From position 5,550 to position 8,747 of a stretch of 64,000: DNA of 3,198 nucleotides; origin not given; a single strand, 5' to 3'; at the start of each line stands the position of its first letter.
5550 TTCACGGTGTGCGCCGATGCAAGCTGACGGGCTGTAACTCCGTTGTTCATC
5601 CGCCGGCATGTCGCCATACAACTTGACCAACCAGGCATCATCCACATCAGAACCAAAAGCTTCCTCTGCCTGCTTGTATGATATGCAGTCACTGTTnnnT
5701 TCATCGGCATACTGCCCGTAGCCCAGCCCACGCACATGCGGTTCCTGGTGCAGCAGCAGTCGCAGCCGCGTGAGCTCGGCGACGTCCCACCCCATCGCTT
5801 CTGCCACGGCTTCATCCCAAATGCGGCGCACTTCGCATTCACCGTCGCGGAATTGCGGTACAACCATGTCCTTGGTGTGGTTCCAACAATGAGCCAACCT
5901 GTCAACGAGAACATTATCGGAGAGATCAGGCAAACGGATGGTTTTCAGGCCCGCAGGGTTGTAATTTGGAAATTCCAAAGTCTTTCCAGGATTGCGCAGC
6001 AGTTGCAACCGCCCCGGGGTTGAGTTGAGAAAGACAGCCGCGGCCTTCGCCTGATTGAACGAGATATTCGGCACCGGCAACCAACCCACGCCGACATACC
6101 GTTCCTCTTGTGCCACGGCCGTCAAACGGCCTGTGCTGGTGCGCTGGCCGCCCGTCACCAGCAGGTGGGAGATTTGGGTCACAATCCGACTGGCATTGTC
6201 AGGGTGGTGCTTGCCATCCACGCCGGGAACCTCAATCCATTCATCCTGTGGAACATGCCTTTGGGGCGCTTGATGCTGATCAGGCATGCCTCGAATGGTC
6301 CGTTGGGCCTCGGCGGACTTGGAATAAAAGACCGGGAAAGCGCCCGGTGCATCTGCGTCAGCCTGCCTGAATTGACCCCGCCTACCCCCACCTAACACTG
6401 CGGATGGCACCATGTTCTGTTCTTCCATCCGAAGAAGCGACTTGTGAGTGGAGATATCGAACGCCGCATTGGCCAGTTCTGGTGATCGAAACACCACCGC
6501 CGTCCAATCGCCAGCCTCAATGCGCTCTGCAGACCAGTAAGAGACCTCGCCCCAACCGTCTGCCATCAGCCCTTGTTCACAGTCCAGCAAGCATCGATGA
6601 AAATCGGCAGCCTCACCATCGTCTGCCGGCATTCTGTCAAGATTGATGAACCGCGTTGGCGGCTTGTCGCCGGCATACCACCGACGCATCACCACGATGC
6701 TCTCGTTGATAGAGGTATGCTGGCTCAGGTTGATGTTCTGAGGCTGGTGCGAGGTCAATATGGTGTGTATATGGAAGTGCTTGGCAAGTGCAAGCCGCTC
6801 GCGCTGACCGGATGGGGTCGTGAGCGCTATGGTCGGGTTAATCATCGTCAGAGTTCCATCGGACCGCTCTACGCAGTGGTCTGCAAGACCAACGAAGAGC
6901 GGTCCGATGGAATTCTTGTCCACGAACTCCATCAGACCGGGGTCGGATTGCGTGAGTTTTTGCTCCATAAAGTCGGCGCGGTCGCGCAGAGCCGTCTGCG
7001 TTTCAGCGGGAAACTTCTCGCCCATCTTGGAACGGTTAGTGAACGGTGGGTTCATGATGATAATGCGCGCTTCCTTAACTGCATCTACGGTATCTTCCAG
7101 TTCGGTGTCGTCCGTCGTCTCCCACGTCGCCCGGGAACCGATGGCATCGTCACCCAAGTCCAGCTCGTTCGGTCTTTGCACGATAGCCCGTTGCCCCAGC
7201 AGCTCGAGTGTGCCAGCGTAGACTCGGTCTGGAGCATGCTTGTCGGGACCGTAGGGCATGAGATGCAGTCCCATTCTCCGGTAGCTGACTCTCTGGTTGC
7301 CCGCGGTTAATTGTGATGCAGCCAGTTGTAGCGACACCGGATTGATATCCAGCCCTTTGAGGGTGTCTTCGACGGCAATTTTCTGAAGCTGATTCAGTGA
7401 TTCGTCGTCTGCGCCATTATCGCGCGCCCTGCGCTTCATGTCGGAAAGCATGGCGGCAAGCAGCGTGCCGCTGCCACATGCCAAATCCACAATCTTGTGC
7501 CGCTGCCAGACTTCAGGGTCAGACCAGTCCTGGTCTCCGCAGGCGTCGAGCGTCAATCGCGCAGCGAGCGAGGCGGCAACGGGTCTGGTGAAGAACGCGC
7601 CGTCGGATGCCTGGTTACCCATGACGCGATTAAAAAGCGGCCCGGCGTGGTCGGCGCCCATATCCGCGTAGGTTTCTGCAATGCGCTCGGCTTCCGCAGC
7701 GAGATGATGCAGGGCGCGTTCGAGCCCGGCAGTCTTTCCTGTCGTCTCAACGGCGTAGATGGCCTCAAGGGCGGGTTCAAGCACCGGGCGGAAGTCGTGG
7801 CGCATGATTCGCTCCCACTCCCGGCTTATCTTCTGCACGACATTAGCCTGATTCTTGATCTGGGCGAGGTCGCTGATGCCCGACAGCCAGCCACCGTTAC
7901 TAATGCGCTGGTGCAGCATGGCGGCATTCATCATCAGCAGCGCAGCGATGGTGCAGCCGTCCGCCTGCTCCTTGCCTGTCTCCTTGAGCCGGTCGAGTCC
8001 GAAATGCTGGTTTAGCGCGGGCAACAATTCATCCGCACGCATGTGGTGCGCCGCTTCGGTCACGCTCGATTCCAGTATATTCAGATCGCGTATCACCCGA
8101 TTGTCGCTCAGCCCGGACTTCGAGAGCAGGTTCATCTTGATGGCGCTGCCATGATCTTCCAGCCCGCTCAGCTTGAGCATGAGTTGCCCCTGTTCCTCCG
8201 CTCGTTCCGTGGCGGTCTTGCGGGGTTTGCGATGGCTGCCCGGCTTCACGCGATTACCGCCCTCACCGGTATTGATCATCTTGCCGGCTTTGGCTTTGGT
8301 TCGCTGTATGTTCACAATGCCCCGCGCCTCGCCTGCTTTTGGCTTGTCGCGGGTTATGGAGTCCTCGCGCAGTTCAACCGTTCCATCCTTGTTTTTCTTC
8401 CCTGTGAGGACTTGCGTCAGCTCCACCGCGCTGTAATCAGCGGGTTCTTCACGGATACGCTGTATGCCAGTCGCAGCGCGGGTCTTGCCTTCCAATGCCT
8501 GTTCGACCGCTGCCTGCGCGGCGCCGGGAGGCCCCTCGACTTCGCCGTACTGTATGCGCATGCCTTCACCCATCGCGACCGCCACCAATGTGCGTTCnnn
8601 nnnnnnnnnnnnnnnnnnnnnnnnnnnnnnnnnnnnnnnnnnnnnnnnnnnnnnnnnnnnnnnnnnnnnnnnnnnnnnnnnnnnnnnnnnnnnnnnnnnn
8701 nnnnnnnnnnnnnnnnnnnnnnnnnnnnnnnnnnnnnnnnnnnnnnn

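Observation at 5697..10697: Intact single-chain Type ISP-like restriction-modification enzyme (Mrr nuclease, helicase, gamma N6A-MTase, TRD)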

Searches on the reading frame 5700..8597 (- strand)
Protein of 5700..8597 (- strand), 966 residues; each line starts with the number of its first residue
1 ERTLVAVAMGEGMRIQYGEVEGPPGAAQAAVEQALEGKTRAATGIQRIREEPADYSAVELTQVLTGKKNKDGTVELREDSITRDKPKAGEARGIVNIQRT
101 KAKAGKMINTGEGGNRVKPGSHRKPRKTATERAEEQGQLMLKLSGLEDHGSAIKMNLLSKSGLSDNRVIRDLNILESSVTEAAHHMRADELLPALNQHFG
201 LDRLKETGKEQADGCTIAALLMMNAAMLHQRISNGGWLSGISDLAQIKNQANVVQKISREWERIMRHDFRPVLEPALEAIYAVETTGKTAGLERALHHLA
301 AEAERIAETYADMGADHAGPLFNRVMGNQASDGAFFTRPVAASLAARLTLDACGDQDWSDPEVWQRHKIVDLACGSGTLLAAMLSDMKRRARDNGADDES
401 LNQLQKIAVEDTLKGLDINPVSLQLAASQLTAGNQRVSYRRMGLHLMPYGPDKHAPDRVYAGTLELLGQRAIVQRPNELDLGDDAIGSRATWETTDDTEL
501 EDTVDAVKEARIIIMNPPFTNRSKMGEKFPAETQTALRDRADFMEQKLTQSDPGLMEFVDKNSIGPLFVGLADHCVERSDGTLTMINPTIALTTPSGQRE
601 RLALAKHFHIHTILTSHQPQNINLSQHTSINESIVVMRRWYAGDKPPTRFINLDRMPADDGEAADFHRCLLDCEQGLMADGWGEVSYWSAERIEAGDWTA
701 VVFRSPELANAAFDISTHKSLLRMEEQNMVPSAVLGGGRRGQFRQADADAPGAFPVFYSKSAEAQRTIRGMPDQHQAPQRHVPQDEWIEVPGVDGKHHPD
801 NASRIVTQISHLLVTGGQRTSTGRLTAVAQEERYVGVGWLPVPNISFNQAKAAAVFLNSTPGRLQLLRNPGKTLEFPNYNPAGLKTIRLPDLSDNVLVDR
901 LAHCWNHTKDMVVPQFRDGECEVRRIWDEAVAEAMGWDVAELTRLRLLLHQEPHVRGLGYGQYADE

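Call 43: search_protein_representatives(protein=window:5700-8597:-)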
Query: 966 residues. Proteins with E-value up to 0.001 (for the whole library): 1830; up to 1e-10: 1254; up to 1e-30: 379. The best 150 are listed.
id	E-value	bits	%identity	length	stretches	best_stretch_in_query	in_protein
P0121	0.0e+00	1192.0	60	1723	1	12-965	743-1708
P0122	0.0e+00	1035.3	51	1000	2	424-959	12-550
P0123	0.0e+00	1034.9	53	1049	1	1-963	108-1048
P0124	1.6e-297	1006.2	53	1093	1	10-964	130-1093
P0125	6.6e-285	964.5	58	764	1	195-964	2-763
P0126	3.7e-275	932.2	51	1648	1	55-965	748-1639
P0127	4.6e-274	928.6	51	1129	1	50-962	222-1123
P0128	1.8e-273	926.6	52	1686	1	5-964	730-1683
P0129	1.6e-271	920.2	49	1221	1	4-964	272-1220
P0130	6.3e-262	888.4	48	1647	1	10-965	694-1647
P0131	4.2e-257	872.4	50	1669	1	59-966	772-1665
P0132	1.3e-249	847.6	64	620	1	155-766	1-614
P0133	1.1e-248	844.6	49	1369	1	49-964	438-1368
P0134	3.4e-244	829.7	47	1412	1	2-965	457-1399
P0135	4.2e-243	826.1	45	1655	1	3-962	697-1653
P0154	2.3e-153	529.1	38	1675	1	139-956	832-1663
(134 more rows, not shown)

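Call 47: find_homologous_proteins(query=P0154, max_evalue=1e-30)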
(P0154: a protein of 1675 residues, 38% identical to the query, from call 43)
Query P0154 (1675 aa): 7612 proteins with E <= 1e-30 among 8000 candidates; the best 120 are listed.
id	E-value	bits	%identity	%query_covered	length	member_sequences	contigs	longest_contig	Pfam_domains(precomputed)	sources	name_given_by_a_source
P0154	0.0e+0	3803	100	100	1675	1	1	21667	PF13156.13,PF00270.36,PF04851.22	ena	-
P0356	0.0e+0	3438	90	100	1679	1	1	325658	PF13156.13,PF00270.36,PF04851.22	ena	-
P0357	0.0e+0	2938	77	100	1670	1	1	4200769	PF13156.13,PF00270.36,PF04851.22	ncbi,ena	-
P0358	0.0e+0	2242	63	99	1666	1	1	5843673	PF13156.13,PF00270.36,PF04851.22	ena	-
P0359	0.0e+0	2215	62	100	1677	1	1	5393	PF13156.13,PF00270.36,PF04851.22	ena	-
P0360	0.0e+0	2196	62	100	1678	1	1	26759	PF13156.13,PF00270.36,PF04851.22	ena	-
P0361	0.0e+0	1602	47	100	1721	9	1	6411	PF13156.13,PF00271.38,PF04851.22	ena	-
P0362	0.0e+0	1593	47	100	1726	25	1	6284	PF13156.13,PF00271.38,PF04851.22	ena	-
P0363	0.0e+0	1592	47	100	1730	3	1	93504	PF13156.13,PF00271.38,PF04851.22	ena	-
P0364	0.0e+0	1588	48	99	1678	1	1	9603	PF13156.13,PF00270.36,PF04851.22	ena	-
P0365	0.0e+0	1566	47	98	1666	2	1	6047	PF13156.13,PF00271.38,PF04851.22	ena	-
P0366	0.0e+0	1560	46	99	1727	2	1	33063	PF13156.13,PF00271.38,PF04851.22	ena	-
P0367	0.0e+0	1555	48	99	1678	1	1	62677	PF13156.13,PF00270.36,PF04851.22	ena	-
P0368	0.0e+0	1545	47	99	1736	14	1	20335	PF13156.13,PF00271.38,PF04851.22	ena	-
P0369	0.0e+0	1543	47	99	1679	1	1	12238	PF13156.13,PF00270.36,PF04851.22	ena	-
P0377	0.0e+0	1351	44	99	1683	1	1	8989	PF13156.13,PF00270.36,PF04851.22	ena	-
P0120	0.0e+0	1101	38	99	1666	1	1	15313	PF13156.13,PF04851.22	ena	-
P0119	0.0e+0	1100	39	99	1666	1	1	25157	PF13156.13,PF04851.22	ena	-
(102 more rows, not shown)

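Call 66: predict_structure(alignment_id=A3)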
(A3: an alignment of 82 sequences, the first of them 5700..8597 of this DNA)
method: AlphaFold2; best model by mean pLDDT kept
length: 966 residues; sequences in the alignment: 82
mean_pLDDT: 85.5   pTM: 0.85
mean pLDDT of the five models: 85.5, 83.6, 83.2, 82.7, 81.7
residues with pLDDT >= 90: 474; 70-90: 381; 50-70: 86; < 50: 25
segments of 3 or more residues with pLDDT < 50: 138-148, 150-153, 158-160
pLDDT, mean of each block of 10 residues (from residue 1): 89 87 87 88 83 63 89 88 83 85 88 81 56 52 46 48 59 86 96 92 78 90 90 84 91 94 85 88 93 95 82 64 72 80 97 95 96 85 95 96 94 90 82 80 88 88 92 83 66 53 89 92 86 92 91 81 88 93 95 87 93 92 87 95 90 92 94 93 94 92 94 94 92 63 83 85 86 86 77 69 75 91 92 89 94 97 91 85 89 96 98 89 96 96 94 88 83
secondary structure, 60 per line:
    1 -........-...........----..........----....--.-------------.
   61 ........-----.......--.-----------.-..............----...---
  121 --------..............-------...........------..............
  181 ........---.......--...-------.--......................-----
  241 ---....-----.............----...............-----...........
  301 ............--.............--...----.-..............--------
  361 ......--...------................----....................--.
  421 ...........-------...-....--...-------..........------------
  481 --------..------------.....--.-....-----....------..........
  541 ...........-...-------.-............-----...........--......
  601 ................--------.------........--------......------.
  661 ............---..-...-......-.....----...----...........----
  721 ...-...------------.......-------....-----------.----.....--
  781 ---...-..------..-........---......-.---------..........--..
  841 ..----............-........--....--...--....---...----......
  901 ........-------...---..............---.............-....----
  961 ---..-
elements in order (helices of 4 or more, strands of 3 or more residues): E2-9 E14-21 H26-35 H40-43 E60-68 E74-80 H97-110 E115-117 H129-142 H150-160 H167-188 H192-198 H214-235 H244-247 H253-265 H270-284 H290-312 H315-326 H339-352 H361-366 E369-371 H378-393 H398-412 E413-417 H420-431 E443-446 E449-451 E459-461 H462-468 H503-507 E512-515 H531-551 H565-575 E582-588 H589-592 H595-607 E608-616 E632-639 E648-653 H660-672 E683-688 H690-694 H706-716 E721-723 E743-746 E754-757 E774-778 H799-806 E810-815 E827-836 E839-842 H847-858 H860-867 E870-873 E876-878 H881-884 E888-890 H895-908 H922-935 H939-951 H953-956

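Call 68: fold_search(model_id=the predicted structure, library=pdb)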
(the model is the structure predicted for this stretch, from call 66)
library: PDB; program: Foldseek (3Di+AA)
matches with E <= 10: 327; with E <= 0.001: 83
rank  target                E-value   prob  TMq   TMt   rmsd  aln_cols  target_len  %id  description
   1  3s1s                  9.2e-17  1.00  0.35  0.38  15.1       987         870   12  Characterization and crystal structure of the type IIG restriction endonuclease BpuSI (released 2011-07-13)
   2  9ewz_C                4.0e-16  1.00  0.47  0.39  11.1       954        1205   12  Cryo-EM structure of the E. coli BrxX methyltransferase in complex with DNA (released 2025-03-05)
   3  8c45_A                8.0e-16  1.00  0.44  0.36  13.2      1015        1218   11  PglX methyltransferase from the Salmonella BREX phage defence system (aka BrxX) (released 2024-07-10)
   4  7lni_A                1.4e-15  1.00  0.41  0.68   6.6       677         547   10  SeMet CamA Adenine Methyltransferase Complexed to Cognate Substrate DNA (released 2021-05-19)
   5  8q56_A                1.6e-15  1.00  0.46  0.37  12.6       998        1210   12  PglX methyltransferase of Salmonella BREX phage defence system (aka BrxX) bound to inhibitor Ocr (released 2024-08-21)
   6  7lni_C                7.7e-15  1.00  0.39  0.67   6.9       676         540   10  SeMet CamA Adenine Methyltransferase Complexed to Cognate Substrate DNA (released 2021-05-19)
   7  7lt5_B                9.8e-15  1.00  0.41  0.66   8.9       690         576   10  CamA Adenine Methyltransferase Complexed to Cognate Substrate DNA and Cofactor SAH (released 2021-05-19)
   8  8cy2_A                1.1e-14  1.00  0.41  0.68   6.9       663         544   10  CamA Adenine Methyltransferase Complexed to Cognate Substrate DNA and Inhibitor APNEA (Compound 9) (released 2023-01-11)
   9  7rfk_B                1.1e-14  1.00  0.40  0.64   9.6       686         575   10  CamA Adenine Methyltransferase Complexed to Cognate Substrate DNA and Inhibitor Sinefungin (released 2021-09-15)
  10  7rfn_A                1.8e-14  1.00  0.40  0.66   7.0       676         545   10  CamA Adenine Methyltransferase Complexed to Cognate Substrate DNA and Inhibitor SGC8158 (released 2021-09-15)
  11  7lni_B                1.9e-14  1.00  0.39  0.65   9.4       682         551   10  SeMet CamA Adenine Methyltransferase Complexed to Cognate Substrate DNA (released 2021-05-19)
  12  7lt5_A                2.3e-14  1.00  0.42  0.68   6.9       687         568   10  CamA Adenine Methyltransferase Complexed to Cognate Substrate DNA and Cofactor SAH (released 2021-05-19)
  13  7rfl_B                2.5e-14  1.00  0.41  0.66   6.3       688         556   10  CamA Adenine Methyltransferase Complexed to Cognate Substrate DNA and Inhibitor SGC0946 (released 2021-09-15)
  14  8cxs_A                2.6e-14  1.00  0.41  0.69   6.7       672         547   11  CamA Adenine Methyltransferase Complexed to Cognate Substrate DNA and Inhibitor MTA (released 2023-01-11)
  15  8cy0_A                2.6e-14  1.00  0.41  0.68   6.4       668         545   10  CamA Adenine Methyltransferase Complexed to Cognate Substrate DNA and Inhibitor MC4756 (Compound 178) (released 2023-01-11)
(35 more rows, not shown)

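Call 85: search_dna_similar(query=window:5700-8597:-, collection=plasmids, mode=protein, max_rows=15, max_evalue=0.00001)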
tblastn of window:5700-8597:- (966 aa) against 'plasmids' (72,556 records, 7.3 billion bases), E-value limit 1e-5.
Records with a match: 3; places in all: 3; records where one place covers at least 80% of the query: 0.
Best place of each record, by identity: <60% 3.
By first word of the organism name: Sulfuricystis 1; Aminobacter 1; Nitrosospira 1.
By predicted mobility (MOB-suite, as given by PLSDB): mobilizable 2; non-mobilizable 1.
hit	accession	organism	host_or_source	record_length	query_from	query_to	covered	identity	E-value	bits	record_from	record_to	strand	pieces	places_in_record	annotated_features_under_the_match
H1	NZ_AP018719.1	Sulfuricystis multivorans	-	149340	241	959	74%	24.1%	4e-26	124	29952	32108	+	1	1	hypothetical protein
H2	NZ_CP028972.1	Aminobacter sp. MSH1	Soil,Dichlobenil-treated soil sampled ...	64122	316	867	57%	24.1%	2e-25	122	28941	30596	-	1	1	N-6 DNA methylase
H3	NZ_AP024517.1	Nitrosospira sp. NRS527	Oryza sativa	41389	236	768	55%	23.6%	2e-14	86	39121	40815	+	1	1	none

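Call 86: get_annotated_region(hit=H1, flank=6000)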
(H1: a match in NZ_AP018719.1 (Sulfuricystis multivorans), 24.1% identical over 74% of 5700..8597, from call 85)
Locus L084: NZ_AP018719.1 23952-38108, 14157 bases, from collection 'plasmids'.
description: Sulfuricystis multivorans strain J5B plasmid pSTJ1, complete sequence
organism: Sulfuricystis multivorans (NCBI taxid 2211108)
taxonomy: Bacteria; Pseudomonadota; Betaproteobacteria; Nitrosomonadales; Sterolibacteriaceae; Sulfuricystis; Sulfuricystis multivorans
host: -; source: -; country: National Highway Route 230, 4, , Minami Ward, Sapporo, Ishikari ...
typing (MOB-suite, as given by PLSDB): mobilizable; relaxase MOBH
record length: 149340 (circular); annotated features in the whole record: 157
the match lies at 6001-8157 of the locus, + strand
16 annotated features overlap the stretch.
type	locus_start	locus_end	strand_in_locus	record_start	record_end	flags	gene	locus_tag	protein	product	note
CDS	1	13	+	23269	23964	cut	-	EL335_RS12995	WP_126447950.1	PRTRC system protein E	-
CDS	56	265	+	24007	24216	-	-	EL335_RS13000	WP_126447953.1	PRTRC system protein C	-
CDS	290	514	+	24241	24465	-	-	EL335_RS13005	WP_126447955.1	hypothetical protein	-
CDS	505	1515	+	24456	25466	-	-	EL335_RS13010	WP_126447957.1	hypothetical protein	-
CDS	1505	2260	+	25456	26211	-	-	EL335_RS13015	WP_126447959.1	PRTRC system protein B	-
CDS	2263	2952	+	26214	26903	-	-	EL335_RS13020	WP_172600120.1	PRTRC system protein A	-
CDS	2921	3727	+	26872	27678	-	-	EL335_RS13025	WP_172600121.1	PRTRC system ThiF family protein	-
CDS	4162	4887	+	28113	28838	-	-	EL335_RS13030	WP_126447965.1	N-6 DNA methylase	-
CDS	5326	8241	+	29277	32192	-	-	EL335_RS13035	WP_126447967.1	hypothetical protein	-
CDS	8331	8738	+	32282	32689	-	-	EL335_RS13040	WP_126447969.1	hypothetical protein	-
CDS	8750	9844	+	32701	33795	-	-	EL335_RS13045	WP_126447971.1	hypothetical protein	-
CDS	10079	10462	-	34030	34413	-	-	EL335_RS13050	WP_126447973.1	hypothetical protein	-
CDS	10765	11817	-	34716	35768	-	-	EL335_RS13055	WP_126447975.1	exodeoxyribonuclease VII large subunit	-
CDS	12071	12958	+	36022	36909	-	-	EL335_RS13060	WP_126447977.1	PD-(D/E)XK nuclease-like domain-containing protein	-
CDS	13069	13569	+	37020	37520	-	-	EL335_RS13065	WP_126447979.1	hypothetical protein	-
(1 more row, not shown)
